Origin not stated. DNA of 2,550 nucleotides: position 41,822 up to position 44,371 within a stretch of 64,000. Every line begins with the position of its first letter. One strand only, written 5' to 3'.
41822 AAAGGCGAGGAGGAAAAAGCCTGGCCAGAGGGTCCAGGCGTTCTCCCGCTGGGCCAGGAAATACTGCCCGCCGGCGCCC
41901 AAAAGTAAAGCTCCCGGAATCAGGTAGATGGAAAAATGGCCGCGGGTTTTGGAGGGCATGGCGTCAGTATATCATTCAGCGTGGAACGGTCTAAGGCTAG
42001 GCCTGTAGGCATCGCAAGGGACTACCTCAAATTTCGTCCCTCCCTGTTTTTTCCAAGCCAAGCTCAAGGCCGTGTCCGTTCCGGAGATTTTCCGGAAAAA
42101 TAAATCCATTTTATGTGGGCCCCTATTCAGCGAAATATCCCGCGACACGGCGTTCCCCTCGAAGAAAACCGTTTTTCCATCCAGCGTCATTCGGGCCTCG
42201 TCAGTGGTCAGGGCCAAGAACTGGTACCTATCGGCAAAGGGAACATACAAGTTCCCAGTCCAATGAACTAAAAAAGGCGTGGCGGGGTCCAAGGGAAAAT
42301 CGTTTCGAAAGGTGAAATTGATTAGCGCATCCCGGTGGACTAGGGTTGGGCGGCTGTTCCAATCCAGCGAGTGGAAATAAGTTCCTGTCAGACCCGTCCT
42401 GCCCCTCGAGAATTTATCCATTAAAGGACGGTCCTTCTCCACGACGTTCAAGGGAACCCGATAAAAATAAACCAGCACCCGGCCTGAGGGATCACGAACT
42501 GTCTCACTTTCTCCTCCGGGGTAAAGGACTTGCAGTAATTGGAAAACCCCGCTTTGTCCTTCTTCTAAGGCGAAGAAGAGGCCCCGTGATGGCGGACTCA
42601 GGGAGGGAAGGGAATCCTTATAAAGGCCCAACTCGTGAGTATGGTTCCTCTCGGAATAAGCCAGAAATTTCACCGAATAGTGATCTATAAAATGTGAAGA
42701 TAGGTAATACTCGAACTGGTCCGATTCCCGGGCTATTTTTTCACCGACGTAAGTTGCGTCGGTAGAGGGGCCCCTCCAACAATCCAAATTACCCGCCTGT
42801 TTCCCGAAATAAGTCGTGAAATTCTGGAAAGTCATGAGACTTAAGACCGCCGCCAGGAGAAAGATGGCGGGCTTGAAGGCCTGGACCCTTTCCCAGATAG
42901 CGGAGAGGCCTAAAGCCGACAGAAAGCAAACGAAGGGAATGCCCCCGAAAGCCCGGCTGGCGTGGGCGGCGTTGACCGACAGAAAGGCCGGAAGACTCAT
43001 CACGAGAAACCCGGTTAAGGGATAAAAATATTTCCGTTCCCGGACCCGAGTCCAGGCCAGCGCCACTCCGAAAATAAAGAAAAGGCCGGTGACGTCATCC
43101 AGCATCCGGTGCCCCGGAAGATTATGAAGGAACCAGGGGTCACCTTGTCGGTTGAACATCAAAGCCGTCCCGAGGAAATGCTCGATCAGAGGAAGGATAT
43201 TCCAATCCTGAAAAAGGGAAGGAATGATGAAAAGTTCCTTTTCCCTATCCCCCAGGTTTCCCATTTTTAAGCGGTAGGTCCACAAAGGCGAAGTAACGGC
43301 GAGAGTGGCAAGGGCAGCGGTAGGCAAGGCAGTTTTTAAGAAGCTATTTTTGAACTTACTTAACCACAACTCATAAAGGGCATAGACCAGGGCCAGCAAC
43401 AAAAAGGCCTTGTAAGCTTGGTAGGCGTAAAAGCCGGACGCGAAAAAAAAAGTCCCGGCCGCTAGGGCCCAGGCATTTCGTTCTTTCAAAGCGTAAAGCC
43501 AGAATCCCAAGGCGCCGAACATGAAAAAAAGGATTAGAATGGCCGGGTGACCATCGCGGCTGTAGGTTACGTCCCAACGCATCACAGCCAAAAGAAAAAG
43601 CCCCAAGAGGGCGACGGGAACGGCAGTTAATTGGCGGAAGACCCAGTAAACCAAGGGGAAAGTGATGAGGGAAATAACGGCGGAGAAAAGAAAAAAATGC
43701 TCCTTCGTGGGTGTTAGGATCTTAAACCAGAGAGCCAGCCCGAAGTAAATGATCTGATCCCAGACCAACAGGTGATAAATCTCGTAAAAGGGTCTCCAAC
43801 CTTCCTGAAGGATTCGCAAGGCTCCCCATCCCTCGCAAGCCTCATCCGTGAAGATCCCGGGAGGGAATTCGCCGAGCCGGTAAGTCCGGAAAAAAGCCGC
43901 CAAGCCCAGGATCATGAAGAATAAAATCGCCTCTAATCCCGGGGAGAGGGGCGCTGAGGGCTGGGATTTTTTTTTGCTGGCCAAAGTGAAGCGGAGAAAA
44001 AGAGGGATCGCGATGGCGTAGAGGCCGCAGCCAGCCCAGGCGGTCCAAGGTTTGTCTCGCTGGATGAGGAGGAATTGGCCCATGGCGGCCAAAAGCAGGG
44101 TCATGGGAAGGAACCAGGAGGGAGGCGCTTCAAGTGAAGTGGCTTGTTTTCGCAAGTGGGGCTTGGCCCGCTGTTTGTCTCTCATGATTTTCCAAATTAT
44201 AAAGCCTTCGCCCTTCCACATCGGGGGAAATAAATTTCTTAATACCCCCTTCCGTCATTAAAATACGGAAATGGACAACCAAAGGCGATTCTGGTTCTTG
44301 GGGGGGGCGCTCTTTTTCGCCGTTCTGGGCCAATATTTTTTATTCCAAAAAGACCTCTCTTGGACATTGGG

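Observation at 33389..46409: Cluster of six large polytopic glycosyltransferase-like genes including three GT-C/PA14 fusion paralogs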

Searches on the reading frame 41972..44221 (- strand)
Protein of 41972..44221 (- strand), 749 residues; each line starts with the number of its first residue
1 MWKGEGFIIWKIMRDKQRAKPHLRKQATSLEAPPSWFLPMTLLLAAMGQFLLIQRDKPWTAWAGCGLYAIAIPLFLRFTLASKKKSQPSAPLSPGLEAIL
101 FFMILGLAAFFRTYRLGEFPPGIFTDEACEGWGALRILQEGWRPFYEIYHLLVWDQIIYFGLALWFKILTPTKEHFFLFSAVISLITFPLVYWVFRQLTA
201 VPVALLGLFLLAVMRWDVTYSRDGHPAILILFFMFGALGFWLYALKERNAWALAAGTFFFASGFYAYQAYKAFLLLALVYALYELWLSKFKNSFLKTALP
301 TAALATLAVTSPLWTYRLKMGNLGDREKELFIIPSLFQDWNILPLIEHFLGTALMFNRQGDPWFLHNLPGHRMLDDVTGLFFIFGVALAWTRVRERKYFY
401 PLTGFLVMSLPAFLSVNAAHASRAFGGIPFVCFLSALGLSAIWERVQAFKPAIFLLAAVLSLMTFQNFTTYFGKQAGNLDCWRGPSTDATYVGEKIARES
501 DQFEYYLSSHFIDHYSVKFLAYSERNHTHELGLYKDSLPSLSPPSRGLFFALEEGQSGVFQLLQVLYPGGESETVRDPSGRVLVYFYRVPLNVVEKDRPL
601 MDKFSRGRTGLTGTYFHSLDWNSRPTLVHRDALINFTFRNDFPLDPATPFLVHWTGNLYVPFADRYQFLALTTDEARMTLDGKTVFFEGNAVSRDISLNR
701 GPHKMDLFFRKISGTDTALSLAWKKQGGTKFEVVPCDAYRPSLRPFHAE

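Call 3: search_protein_families(library=pfam, proteins=[window:41972-44221:-], max_evalue=0.01)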
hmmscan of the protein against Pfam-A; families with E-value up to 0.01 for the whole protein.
window:41972-44221:- (749 aa): 2 families
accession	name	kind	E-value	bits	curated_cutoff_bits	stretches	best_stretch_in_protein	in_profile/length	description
PF13231.12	PMT_2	-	2.3e-07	31.6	26.1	1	161-314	9-158/160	Dolichyl-phosphate-mannose-protein mannosyltransferase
PF07691.17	PA14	-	1.7e-05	25.1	24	1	607-689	1-85/147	PA14 domain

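Call 9: search_protein_families(library=ncbifam, proteins=[window:41972-44221:-], max_evalue=0.01)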
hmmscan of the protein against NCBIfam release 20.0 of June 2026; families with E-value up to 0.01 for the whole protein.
window:41972-44221:- (749 aa): 1 family
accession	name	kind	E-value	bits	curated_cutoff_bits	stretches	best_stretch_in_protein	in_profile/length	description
TIGR03663.1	TIGR03663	subfamily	5.9e-08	32.2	126.25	1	99-310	2-211/435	flippase activity-associated protein Agl23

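Call 10: find_homologous_proteins(query=window:41972-44221:-)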
Query window:41972-44221:- (749 aa): 107 proteins with E <= 0.001 among 8000 candidates.
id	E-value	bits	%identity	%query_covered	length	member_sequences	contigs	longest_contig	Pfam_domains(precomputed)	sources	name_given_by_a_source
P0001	0.0e+0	1642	100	95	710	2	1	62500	PF07691.18,PF13231.13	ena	-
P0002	7.6e-268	909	60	95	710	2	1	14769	PF07691.18,PF13231.13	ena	-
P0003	3.9e-225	768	51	95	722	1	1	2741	PF07691.18,PF13231.13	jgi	-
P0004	1.1e-208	713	47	96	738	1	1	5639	-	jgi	jgi:hypothetical protein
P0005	2.4e-204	699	48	94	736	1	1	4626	-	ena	-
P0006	1.2e-202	693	49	87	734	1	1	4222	PF07691.18,PF13231.13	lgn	-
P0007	1.1e-198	680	49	95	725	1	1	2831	PF07691.18,PF13231.13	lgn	-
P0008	1.5e-197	677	50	77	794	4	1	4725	PF07691.18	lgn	-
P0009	1.9e-194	666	48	93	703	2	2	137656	-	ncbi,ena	-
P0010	6.1e-187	642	46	95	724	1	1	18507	PF13231.13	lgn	-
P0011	5.7e-178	612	45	94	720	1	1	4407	PF07691.18,PF13231.13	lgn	-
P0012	1.2e-176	608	44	93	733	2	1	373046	PF07691.18,PF13231.13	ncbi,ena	-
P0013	4.7e-172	592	42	95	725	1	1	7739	PF13231.13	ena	-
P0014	1.7e-162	561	43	93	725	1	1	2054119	PF13231.13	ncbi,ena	-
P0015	5.1e-162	559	43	94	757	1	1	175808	PF13231.13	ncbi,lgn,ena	-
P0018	9.4e-158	545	42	94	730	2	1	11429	PF07691.18,PF13231.13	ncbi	-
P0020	1.3e-148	515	38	89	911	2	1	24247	PF07691.18,PF13231.13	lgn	-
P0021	2.2e-146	507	39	97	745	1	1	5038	PF07691.18,PF13231.13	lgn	-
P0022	4.6e-144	500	39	95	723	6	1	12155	PF07691.18,PF13231.13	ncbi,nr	ncbi:MAG TPA: glycosyltransferase family 39 protein [bacterium]|nr:glycosyltransferase family 39 pro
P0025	3.4e-139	484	38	93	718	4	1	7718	PF07691.18,PF13231.13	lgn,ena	-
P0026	9.0e-139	482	41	76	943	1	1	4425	PF07691.18,PF13231.13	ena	-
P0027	3.6e-138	480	39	93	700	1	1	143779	PF07691.18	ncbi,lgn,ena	-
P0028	1.1e-137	479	38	95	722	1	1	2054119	PF07691.18,PF13231.13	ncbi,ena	-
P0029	5.3e-137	476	40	94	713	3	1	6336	PF07691.18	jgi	-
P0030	2.6e-136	474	39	94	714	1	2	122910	PF07691.18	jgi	jgi:hypothetical protein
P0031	4.4e-136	473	38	92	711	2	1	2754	PF07691.18,PF13231.13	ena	-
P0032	1.6e-135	472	38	95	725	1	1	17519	PF07691.18,PF13231.13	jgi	jgi:hypothetical protein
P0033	2.3e-134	468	40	94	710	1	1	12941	PF07691.18,PF13231.13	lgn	-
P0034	5.6e-134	466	39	94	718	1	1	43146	PF07691.18,PF13231.13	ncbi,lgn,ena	-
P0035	2.4e-133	464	38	86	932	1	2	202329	PF07691.18,PF13231.13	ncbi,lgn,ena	-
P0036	2.4e-131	458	40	92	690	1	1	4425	PF07691.18,PF13231.13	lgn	-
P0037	3.6e-130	454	38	93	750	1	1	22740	PF07691.18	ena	-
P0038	7.8e-128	446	39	84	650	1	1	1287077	PF07691.18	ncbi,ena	-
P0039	1.5e-126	442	36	95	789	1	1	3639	PF07691.18,PF13231.13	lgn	-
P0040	3.7e-126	441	37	94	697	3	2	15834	PF07691.18,PF13231.13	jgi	-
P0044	6.8e-125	436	39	93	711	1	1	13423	PF07691.18,PF13231.13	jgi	jgi:4-amino-4-deoxy-L-arabinose transferase-like glycosyltransferase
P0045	1.6e-124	435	32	88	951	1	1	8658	PF07691.18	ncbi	-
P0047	1.5e-123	432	39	60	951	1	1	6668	PF07691.18,PF13231.13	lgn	-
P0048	2.5e-123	431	38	93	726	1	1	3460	PF07691.18,PF13231.13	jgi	jgi:PA14 domain/Dolichyl-phosphate-mannose-protein mannosyltransferase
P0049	4.0e-123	431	35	92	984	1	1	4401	PF07691.18,PF13231.13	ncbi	-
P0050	5.5e-123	430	36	97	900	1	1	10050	PF07691.18,PF13231.13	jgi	-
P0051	3.6e-122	427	37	93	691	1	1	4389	PF07691.18,PF13231.13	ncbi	-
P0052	5.0e-122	427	32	87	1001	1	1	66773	PF07691.18,PF13231.13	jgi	jgi:hypothetical protein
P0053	7.0e-122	426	39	82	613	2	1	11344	PF07691.18,PF13231.13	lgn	-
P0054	7.7e-122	426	35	88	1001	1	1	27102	PF07691.18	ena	-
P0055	2.1e-121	425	35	93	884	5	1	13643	PF07691.18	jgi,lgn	-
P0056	1.9e-120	422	36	94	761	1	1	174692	PF07691.18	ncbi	-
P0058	8.5e-119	416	36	93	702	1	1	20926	PF07691.18,PF13231.13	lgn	-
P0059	2.8e-117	411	36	92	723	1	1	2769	PF07691.18,PF13231.13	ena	-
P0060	6.8e-117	410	37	97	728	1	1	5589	PF07691.18,PF13231.13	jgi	jgi:Dolichyl-phosphate-mannose-protein mannosyltransferase/PA14 domain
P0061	6.8e-117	410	35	76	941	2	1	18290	PF07691.18,PF13231.13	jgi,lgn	-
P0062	6.0e-115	403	34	89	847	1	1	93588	PF07691.18,PF13231.13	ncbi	-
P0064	5.4e-114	400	35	84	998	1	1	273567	PF07691.18,PF13231.13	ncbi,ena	-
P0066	5.0e-112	394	35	65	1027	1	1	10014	PF07691.18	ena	-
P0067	2.9e-111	391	34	91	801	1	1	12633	PF07691.18,PF13231.13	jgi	jgi:4-amino-4-deoxy-L-arabinose transferase-like glycosyltransferase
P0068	3.5e-110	388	32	94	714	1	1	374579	PF07691.18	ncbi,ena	-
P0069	2.2e-109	385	34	94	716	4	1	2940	PF07691.18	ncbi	-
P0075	4.1e-103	364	33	86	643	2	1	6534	PF07691.18,PF13231.13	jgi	jgi:4-amino-4-deoxy-L-arabinose transferase-like glycosyltransferase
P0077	4.1e-98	348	35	92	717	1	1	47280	PF07691.18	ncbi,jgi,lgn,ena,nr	ncbi:MAG TPA: PA14 domain-containing protein [bacterium]|nr:PA14 domain-containing protein [bacteriu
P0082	2.7e-59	219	28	93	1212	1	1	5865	PF07691.18,PF17170.11,PF01436.28,PF08450.19,PF13231.13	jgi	jgi:DNA-binding beta-propeller fold protein YncE/4-amino-4-deoxy-L-arabinose transferase-like glycos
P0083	8.8e-46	175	27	86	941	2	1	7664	PF07691.18,PF13231.13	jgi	-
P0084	1.0e-45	175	28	86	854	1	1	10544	PF07691.18,PF02366.25,PF13231.13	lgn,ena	-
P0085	4.3e-45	172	26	86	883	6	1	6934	PF07691.18,PF13231.13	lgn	-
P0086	3.6e-43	166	27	89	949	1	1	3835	PF07691.18,PF13231.13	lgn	-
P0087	9.1e-43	165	28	85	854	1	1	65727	PF07691.18,PF02366.25,PF13231.13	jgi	jgi:4-amino-4-deoxy-L-arabinose transferase-like glycosyltransferase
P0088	2.5e-41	160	26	92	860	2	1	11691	PF07691.18,PF02366.25,PF13231.13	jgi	-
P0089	2.1e-26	111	29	67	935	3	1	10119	PF07691.18,PF13231.13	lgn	-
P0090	2.2e-25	107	27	87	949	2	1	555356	PF07691.18,PF13231.13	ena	-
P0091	1.0e-24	105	27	87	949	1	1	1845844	PF07691.18,PF13231.13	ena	-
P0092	1.7e-20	91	26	54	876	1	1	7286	PF07691.18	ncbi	ncbi:MAG: PA14 domain-containing protein [candidate division FCPU426 bacterium]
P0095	4.2e-18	83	24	87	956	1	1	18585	PF07691.18,PF13231.13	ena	-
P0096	1.4e-17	82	24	63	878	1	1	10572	PF07691.18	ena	-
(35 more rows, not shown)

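Call 11: search_solved_structures(query=window:41972-44221:-, max_evalue=1, show_alignments=2)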
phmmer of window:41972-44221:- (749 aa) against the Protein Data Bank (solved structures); distinct sequences matched with E-value up to 1: 4.
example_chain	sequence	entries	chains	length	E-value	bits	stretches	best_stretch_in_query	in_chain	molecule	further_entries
6qe7_A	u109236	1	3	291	8e-08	34.2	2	609-745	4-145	Anti-sigma-I factor RsgI3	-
6qdi_A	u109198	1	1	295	7.7e-05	24.4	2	624-737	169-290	PA14 domain-containing protein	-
3ubk_A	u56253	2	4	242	0.003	19.1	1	62-152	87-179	Glutathione transferase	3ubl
6qsi_A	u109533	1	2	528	0.41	12.1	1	388-456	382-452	Benzoylformate decarboxylase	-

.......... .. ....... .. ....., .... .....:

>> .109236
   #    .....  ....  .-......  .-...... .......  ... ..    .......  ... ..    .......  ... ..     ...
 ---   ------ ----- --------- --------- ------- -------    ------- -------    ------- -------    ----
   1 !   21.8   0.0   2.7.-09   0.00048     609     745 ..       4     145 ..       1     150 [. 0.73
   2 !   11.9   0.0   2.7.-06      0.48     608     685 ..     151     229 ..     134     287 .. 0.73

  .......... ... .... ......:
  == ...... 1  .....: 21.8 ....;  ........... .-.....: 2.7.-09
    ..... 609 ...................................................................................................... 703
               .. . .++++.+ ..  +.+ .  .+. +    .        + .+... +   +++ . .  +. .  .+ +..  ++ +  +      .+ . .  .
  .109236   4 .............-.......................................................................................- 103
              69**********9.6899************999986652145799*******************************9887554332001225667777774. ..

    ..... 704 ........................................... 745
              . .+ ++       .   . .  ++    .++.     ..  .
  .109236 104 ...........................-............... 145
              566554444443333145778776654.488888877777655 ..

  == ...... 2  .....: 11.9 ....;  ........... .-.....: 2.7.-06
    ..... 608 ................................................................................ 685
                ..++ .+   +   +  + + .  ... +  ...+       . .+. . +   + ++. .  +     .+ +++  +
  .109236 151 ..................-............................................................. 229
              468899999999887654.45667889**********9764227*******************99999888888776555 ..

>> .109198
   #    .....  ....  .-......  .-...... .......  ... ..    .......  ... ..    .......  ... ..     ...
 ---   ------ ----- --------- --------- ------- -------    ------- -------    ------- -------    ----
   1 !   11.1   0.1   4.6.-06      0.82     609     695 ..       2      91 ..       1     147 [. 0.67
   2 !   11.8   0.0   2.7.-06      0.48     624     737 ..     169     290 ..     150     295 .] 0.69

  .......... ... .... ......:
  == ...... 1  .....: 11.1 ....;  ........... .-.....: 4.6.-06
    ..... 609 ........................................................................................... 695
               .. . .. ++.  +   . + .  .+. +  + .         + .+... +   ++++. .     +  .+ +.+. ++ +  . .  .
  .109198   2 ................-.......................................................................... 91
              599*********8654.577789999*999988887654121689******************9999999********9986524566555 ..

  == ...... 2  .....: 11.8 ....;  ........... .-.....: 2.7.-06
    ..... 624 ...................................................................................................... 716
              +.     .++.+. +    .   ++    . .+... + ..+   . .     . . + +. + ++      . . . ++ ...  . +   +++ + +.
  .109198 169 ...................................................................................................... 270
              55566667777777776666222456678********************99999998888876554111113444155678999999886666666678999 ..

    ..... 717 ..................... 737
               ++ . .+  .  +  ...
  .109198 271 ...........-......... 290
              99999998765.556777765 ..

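Call 14: find_related_loci(query=A2, collection=genome_contigs, flank=10000)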
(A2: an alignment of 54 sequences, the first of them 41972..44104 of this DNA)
Query A2 (710 aa) in genome_contigs; peptide patterns used: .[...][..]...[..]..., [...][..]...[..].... (x = any residue, [..] = any of these).
96 stretches matched a pattern; 52 encode a relative of the query (tblastn E <= 1e-3); 52 distinct loci.
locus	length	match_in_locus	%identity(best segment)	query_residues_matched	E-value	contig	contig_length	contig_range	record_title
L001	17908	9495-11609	43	5-704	1e-171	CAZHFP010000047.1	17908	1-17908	MAG TPA_asm: uncultured bacterium isolate binchicken_co54_505 genome assembly, contig: NODE_5550_length_17908_cov_12.191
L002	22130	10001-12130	43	2-706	2e-161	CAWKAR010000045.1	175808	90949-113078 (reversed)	MAG: candidate division FCPU426 bacterium isolate MFD03726.bin.1.149 genome assembly, contig: contig_43448, whole genome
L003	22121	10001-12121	42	9-706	1e-160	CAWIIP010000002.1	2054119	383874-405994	MAG: uncultured proteobacterium isolate MFD09286.bin.2.44 genome assembly, contig: contig_44388, whole genome shotgun se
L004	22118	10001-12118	41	3-699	5e-158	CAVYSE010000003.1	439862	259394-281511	MAG: candidate division FCPU426 bacterium isolate MFD05580.bin.1.91 genome assembly, contig: contig_19741, whole genome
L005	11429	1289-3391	42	3-701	2e-153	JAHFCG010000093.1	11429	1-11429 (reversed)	MAG: candidate division FCPU426 bacterium isolate nzgw216 NODE_2427_length_11430_cov_3.161464, whole genome shotgun sequ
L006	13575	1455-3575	41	2-701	9e-152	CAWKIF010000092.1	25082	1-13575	MAG: candidate division FCPU426 bacterium isolate MFD04780.bin.2.20 genome assembly, contig: contig_34836, whole genome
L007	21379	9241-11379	42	2-701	5e-146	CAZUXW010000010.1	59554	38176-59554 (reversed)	MAG TPA_asm: uncultured bacterium isolate binchicken_co54_368 genome assembly, contig: NODE_847_length_59554_cov_20.4490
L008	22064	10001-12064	39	2-700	1e-141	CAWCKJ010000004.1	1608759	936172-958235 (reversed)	MAG: candidate division FCPU426 bacterium isolate MFD01231.bin.1.41 genome assembly, contig: contig_18727, whole genome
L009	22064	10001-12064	39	2-700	6e-140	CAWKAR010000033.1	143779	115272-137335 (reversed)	MAG: candidate division FCPU426 bacterium isolate MFD03726.bin.1.149 genome assembly, contig: contig_43425, whole genome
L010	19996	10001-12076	38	1-700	2e-147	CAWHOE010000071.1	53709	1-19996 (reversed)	MAG: candidate division FCPU426 bacterium isolate MFD01223.bin.2.21 genome assembly, contig: contig_85648, whole genome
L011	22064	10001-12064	39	2-700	9e-137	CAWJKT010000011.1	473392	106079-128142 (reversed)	MAG: uncultured proteobacterium isolate MFD05512.bin.2.30 genome assembly, contig: contig_24512, whole genome shotgun se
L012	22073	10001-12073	38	2-700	1e-135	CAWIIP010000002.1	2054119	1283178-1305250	MAG: uncultured proteobacterium isolate MFD09286.bin.2.44 genome assembly, contig: contig_44388, whole genome shotgun se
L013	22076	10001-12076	38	2-700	2e-134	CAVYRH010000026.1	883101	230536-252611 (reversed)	MAG: uncultured proteobacterium isolate MFD05512.bin.1.167 genome assembly, contig: contig_7921, whole genome shotgun se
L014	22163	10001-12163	36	2-700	2e-128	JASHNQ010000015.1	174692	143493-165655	MAG: candidate division FCPU426 bacterium isolate JOPF001 JOPF_AWAY_contig_147676, whole genome shotgun sequence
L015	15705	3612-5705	37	1-705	5e-128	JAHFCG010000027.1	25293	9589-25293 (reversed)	MAG: candidate division FCPU426 bacterium isolate nzgw216 NODE_490_length_25294_cov_3.329877, whole genome shotgun seque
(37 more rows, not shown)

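Call 29: search_solved_structures(query=A2, max_evalue=1)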
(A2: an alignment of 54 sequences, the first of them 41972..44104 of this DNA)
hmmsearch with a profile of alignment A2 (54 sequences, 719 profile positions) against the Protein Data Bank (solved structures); distinct sequences matched with E-value up to 1: 31.
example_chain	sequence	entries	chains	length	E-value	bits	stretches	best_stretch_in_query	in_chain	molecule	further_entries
6qe7_A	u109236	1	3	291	2.8e-29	104.9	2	581-712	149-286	Anti-sigma-I factor RsgI3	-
6qdi_A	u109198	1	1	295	8.3e-18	67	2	581-714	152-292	PA14 domain-containing protein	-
6zxj_A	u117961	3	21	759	1.1e-11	46.8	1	574-707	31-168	Protective antigen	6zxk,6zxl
4ee2_A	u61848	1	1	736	1.4e-11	46.5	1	575-707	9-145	Protective antigen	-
3tew_A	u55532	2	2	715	1.5e-11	46.4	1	576-707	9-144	Protective antigen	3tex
3tey_A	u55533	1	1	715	1.5e-11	46.4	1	576-707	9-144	Protective antigen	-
1t6b_X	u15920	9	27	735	1.5e-11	46.3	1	576-707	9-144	Protective Antigen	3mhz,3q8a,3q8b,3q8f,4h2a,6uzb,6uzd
4nam_A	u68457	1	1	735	1.5e-11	46.3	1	576-707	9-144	Protective antigen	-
3q8c_A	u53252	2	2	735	1.5e-11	46.3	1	576-707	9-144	Protective antigen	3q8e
3tez_A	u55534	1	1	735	1.5e-11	46.3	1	576-707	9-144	Protective antigen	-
1acc_A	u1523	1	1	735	1.5e-11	46.3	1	576-707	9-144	ANTHRAX PROTECTIVE ANTIGEN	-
6vra_B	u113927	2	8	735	2e-11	45.9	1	576-707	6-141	Protective antigen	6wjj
6vra_A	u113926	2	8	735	2.5e-11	45.6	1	576-707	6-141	Protective antigen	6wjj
5fr3_A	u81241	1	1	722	1.6e-10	43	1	582-707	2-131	PROTECTIVE ANTIGEN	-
7mjr_A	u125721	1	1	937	1.3e-09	39.9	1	581-710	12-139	Vip4Da1 protein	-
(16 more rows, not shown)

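Call 30: predict_structure(alignment_id=A2)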
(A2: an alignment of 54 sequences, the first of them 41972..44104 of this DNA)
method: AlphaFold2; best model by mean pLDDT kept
length: 710 residues; sequences in the alignment: 54
mean_pLDDT: 92.6   pTM: 0.91
mean pLDDT of the five models: 92.6, 91.7, 91.7, 91.2, 91.1
residues with pLDDT >= 90: 584; 70-90: 97; 50-70: 19; < 50: 10
segments of 3 or more residues with pLDDT < 50: 704-710
pLDDT, mean of each block of 10 residues (from residue 1): 97 96 98 96 70 94 99 96 96 97 87 85 98 98 98 98 98 98 96 98 96 97 95 97 91 83 96 91 75 83 90 95 95 97 98 97 98 93 97 98 91 94 98 97 95 98 94 97 96 67 74 96 94 96 96 91 81 95 95 93 88 96 94 96 94 95 96 91 94 94 49
secondary structure, 60 per line:
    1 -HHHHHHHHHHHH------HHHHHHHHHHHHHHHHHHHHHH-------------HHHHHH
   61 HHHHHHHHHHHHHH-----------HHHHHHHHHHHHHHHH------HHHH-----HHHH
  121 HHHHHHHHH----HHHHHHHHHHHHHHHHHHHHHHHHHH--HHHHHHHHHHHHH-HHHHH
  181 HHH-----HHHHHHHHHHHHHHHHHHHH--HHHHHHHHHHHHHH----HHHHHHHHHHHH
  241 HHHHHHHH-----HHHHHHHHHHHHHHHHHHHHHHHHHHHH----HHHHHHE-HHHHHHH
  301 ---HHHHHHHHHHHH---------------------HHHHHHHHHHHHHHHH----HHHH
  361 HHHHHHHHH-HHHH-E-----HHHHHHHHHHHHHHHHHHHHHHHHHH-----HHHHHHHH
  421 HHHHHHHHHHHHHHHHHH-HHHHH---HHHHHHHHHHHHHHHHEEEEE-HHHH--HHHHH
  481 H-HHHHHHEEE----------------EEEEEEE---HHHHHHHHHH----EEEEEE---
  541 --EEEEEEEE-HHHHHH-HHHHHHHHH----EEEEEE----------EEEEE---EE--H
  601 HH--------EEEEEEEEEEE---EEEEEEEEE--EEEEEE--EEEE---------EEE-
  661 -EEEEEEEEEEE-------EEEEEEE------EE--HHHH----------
elements in order (helices of 4 or more, strands of 3 or more residues): H2-13 H20-41 H55-74 H86-101 H108-111 H117-129 H134-159 H162-174 H176-183 H189-208 H211-224 H229-248 H254-281 H286-291 H294-300 H304-315 H337-352 H357-369 H371-374 H382-407 H413-438 H440-444 H448-463 E464-468 H470-473 H476-481 H483-488 E489-491 E508-514 H518-527 E532-537 E543-550 H552-557 H559-567 E572-577 E588-592 E611-621 E625-633 E636-641 E644-647 E657-659 E662-672 E680-686 H697-700
